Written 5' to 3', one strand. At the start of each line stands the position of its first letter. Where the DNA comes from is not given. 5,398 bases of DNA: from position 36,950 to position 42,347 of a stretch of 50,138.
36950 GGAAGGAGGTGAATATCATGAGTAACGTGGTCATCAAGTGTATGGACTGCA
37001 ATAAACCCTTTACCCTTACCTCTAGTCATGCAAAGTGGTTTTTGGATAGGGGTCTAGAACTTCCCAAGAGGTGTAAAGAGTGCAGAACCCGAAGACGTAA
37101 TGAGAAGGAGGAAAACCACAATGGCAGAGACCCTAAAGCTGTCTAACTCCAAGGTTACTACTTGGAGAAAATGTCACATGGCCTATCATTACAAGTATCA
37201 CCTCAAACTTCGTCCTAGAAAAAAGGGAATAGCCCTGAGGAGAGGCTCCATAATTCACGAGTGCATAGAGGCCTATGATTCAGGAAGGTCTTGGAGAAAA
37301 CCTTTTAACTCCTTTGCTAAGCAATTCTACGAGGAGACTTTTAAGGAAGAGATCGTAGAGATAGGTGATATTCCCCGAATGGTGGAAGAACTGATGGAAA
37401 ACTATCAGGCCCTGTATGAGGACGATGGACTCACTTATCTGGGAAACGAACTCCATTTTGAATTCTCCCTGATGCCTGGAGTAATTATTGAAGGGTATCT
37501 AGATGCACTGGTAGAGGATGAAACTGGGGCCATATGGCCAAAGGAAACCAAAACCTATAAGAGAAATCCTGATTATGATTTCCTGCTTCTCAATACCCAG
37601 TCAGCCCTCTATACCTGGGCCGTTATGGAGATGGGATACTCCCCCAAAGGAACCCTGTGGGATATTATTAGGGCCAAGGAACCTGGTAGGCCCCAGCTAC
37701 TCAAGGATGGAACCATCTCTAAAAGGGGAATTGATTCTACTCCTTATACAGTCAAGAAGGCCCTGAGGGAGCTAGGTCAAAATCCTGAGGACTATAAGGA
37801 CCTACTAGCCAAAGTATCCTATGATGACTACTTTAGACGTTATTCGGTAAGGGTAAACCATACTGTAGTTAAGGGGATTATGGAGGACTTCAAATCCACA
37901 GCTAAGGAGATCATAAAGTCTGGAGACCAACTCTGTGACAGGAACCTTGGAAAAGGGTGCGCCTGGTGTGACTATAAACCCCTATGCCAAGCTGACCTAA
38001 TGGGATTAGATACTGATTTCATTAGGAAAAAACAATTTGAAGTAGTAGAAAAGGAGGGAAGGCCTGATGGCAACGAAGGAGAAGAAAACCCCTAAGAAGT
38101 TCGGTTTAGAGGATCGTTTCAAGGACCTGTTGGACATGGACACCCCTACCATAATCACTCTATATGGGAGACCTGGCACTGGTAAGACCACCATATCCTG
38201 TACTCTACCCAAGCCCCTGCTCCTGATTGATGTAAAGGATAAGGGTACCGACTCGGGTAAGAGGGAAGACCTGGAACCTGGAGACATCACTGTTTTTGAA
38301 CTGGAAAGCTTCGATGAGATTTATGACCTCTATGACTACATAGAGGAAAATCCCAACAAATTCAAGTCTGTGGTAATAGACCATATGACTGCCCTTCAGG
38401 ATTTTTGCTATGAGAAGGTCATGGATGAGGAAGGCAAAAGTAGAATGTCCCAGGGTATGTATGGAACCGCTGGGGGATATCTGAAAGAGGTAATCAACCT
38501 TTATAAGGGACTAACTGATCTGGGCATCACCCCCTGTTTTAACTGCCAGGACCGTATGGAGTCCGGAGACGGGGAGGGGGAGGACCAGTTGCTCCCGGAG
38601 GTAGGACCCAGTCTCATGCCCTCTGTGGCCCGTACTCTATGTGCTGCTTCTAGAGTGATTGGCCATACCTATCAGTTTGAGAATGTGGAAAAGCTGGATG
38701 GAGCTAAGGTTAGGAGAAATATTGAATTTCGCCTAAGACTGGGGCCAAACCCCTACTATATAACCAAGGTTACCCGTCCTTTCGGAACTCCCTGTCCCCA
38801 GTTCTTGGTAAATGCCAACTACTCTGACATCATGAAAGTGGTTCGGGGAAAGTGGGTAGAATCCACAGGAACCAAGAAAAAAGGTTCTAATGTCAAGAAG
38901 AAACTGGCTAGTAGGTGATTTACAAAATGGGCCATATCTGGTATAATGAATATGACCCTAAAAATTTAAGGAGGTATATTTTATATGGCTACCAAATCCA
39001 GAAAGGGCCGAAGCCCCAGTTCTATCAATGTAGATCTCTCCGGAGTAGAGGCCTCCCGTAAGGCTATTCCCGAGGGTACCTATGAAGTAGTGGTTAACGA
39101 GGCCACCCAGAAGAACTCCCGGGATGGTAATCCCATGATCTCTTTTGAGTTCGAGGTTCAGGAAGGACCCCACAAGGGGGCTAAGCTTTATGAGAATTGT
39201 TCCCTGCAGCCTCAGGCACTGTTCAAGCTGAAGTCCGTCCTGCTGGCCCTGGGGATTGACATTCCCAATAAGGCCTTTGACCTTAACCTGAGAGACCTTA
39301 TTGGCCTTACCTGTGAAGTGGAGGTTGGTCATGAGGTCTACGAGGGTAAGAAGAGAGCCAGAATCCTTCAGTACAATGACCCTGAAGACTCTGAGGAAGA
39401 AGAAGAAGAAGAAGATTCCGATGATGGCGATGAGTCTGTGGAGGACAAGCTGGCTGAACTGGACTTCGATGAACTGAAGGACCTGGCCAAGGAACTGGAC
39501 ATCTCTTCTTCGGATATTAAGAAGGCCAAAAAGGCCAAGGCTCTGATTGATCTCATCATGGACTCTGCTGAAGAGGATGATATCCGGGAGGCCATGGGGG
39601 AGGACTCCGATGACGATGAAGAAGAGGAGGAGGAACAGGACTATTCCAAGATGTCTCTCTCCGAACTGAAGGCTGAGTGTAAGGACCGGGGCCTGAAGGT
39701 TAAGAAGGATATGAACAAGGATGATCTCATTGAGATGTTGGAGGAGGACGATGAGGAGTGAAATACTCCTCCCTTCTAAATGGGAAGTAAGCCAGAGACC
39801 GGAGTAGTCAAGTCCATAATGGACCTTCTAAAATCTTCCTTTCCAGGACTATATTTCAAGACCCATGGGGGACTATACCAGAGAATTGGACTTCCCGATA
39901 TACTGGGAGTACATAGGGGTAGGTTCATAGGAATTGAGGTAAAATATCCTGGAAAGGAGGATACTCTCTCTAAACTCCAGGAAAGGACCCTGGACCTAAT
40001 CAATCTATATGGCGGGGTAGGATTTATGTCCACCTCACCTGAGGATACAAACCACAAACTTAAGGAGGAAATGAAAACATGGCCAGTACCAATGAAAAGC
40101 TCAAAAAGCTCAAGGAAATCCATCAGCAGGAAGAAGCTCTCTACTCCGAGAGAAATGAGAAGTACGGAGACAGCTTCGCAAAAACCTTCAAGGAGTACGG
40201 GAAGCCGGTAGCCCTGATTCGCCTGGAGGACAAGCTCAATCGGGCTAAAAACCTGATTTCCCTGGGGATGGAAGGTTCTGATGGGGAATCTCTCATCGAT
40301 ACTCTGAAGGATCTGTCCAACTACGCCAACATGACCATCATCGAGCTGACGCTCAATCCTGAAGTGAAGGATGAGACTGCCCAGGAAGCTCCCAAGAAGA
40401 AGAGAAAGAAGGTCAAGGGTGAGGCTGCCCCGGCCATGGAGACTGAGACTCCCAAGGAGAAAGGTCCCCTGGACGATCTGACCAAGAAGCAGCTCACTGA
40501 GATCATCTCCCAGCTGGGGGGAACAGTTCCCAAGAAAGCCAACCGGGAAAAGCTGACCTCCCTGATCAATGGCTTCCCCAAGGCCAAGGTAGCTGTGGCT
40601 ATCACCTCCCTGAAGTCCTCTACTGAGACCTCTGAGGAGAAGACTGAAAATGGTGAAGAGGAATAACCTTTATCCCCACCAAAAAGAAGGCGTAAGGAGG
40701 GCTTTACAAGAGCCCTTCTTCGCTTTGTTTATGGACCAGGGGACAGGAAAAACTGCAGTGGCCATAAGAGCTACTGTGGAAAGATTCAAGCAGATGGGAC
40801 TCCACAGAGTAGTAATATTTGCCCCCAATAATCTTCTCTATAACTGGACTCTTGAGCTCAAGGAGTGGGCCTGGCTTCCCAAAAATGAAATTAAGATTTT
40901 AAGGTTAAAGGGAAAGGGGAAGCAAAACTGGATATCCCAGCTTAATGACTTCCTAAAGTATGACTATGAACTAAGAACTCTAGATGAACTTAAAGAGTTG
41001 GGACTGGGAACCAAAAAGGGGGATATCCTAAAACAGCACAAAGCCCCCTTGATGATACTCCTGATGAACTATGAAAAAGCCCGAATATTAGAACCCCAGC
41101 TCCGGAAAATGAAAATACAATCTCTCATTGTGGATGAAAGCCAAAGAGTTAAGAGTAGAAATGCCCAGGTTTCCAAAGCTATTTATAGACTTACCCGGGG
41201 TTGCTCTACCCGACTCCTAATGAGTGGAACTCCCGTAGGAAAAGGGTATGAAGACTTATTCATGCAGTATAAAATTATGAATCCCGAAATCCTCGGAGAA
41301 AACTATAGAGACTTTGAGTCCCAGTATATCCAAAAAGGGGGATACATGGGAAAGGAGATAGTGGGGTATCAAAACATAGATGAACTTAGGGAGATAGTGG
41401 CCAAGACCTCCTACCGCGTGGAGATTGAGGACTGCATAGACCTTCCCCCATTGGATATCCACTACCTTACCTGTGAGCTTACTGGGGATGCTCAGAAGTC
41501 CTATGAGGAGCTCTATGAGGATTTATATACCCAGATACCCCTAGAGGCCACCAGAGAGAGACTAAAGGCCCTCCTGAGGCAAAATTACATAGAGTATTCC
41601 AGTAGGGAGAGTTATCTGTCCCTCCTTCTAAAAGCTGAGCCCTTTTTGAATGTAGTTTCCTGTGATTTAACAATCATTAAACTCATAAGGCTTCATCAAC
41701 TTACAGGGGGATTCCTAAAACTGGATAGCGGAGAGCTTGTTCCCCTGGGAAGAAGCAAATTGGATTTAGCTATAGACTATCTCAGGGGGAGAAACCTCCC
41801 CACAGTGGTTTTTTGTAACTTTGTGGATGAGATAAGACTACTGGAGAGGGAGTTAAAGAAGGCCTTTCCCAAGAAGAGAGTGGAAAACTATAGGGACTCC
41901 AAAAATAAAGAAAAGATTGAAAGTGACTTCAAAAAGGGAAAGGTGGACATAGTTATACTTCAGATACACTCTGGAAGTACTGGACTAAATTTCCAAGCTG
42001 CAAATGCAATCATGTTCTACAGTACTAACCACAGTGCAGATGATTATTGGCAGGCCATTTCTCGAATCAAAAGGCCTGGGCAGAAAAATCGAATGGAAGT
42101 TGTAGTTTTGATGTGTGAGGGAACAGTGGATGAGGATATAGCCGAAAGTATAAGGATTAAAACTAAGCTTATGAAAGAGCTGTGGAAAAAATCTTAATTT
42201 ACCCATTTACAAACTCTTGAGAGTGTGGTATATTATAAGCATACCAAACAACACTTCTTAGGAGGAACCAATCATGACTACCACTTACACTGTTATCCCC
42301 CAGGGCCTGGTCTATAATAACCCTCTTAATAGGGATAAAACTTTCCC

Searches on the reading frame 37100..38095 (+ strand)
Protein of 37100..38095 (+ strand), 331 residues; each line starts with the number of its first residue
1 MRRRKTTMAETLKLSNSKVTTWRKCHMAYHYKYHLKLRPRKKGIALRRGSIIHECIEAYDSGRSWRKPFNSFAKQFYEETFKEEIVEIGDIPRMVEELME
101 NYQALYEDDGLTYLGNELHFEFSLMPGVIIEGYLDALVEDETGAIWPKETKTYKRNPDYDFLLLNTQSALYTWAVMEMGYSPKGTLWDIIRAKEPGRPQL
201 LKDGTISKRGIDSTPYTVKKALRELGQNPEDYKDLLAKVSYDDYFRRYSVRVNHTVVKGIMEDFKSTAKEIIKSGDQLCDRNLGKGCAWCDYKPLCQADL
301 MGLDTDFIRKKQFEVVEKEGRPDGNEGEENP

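Call 25: search_protein_families(library=pfam, proteins=[window:37100-38095:+], max_evalue=0.001)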
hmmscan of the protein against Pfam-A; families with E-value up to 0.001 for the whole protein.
window:37100-38095:+ (331 aa): 1 family
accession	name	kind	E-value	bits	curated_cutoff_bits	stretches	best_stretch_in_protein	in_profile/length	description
PF12705.13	PDDEXK_1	-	1.6e-17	64.7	22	1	14-297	2-247/247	PD-(D/E)XK nuclease superfamily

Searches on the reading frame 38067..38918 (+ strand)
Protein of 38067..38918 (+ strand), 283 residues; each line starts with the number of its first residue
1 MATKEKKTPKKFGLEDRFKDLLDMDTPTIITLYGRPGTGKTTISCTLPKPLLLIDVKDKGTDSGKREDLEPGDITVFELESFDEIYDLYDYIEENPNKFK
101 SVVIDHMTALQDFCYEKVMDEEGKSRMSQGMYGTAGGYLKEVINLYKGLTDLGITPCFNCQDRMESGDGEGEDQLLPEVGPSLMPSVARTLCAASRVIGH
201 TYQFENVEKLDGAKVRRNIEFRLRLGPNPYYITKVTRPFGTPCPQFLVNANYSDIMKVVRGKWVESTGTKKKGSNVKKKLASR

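Call 25: search_protein_families(library=pfam, proteins=[window:38067-38918:+], max_evalue=0.001)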
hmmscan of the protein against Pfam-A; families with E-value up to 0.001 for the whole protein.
window:38067-38918:+ (283 aa): 1 family
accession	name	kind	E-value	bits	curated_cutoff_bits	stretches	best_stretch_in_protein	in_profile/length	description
PF13479.12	AAA_24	-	4.8e-16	59.6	27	1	29-170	4-138/195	AAA domain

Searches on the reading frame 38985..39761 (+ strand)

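Call 26: search_protein_families(library=pfam, proteins=[window:38985-39761:+], max_evalue=0.001)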
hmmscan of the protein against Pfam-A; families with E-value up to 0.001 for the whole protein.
window:38985-39761:+ (258 aa): 4 families
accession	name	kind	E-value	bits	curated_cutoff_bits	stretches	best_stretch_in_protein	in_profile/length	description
PF05037.18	DUF669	-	4.1e-12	46.8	21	1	15-127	2-125/138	Protein of unknown function (DUF669)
PF02037.33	SAP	-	6.9e-07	29.2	23.9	1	219-240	1-22/37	SAP domain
PF07498.18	Rho_N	-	0.00039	20.8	24.9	0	221-252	3-34/43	Rho termination factor, N-terminal domain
PF10281.14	Ish1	-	0.00085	20.1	26.6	1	220-252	1-34/37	Putative nuclear envelope organisation protein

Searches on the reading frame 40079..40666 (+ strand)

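Call 26: search_protein_families(library=pfam, proteins=[window:40079-40666:+], max_evalue=0.001)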
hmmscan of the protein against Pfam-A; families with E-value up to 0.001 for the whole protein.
window:40079-40666:+ (195 aa): 1 family
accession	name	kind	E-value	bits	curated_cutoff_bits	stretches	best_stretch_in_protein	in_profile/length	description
PF07659.16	DUF1599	-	7.8e-05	23.4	25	1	26-90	2-61/61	Nucleotide modification associated domain 1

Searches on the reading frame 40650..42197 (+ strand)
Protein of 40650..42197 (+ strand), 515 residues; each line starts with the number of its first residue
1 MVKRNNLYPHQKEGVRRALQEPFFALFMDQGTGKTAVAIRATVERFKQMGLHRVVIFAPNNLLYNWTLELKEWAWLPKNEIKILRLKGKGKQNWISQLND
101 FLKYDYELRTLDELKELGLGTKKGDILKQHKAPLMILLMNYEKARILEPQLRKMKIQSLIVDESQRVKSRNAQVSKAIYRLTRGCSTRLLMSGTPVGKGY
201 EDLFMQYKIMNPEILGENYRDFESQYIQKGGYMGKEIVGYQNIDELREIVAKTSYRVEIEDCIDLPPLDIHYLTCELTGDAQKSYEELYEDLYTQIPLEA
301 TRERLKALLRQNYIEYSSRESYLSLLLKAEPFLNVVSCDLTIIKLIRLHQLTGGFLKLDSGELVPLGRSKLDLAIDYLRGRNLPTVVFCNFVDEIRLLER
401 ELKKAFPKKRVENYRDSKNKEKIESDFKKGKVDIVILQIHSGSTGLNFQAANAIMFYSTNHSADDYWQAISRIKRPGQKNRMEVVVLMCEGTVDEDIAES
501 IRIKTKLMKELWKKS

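Call 26: search_protein_families(library=pfam, proteins=[window:40650-42197:+], max_evalue=0.001)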
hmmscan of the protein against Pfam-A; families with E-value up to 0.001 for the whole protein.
window:40650-42197:+ (515 aa): 6 families
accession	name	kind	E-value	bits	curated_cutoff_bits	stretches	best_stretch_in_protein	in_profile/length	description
PF00176.29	SNF2-rel_dom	-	2.2e-21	76.6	24.9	1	26-299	22-252/290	SNF2-related domain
PF00271.37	Helicase_C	-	7.8e-15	55.5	23.5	1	370-477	2-110/110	Helicase conserved C-terminal domain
PF04851.21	ResIII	-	6.8e-08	33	22.5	1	6-195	3-162/164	Type III restriction enzyme, res subunit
PF00270.35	DEAD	-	9.1e-08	32.4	26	1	9-199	2-163/167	DEAD/DEAH box helicase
PF13245.12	AAA_19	-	0.00064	20.4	25.1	0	11-172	1-108/134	AAA domain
PF02562.22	PhoH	-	0.00085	19.3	27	0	10-59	8-57/205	PhoH-like protein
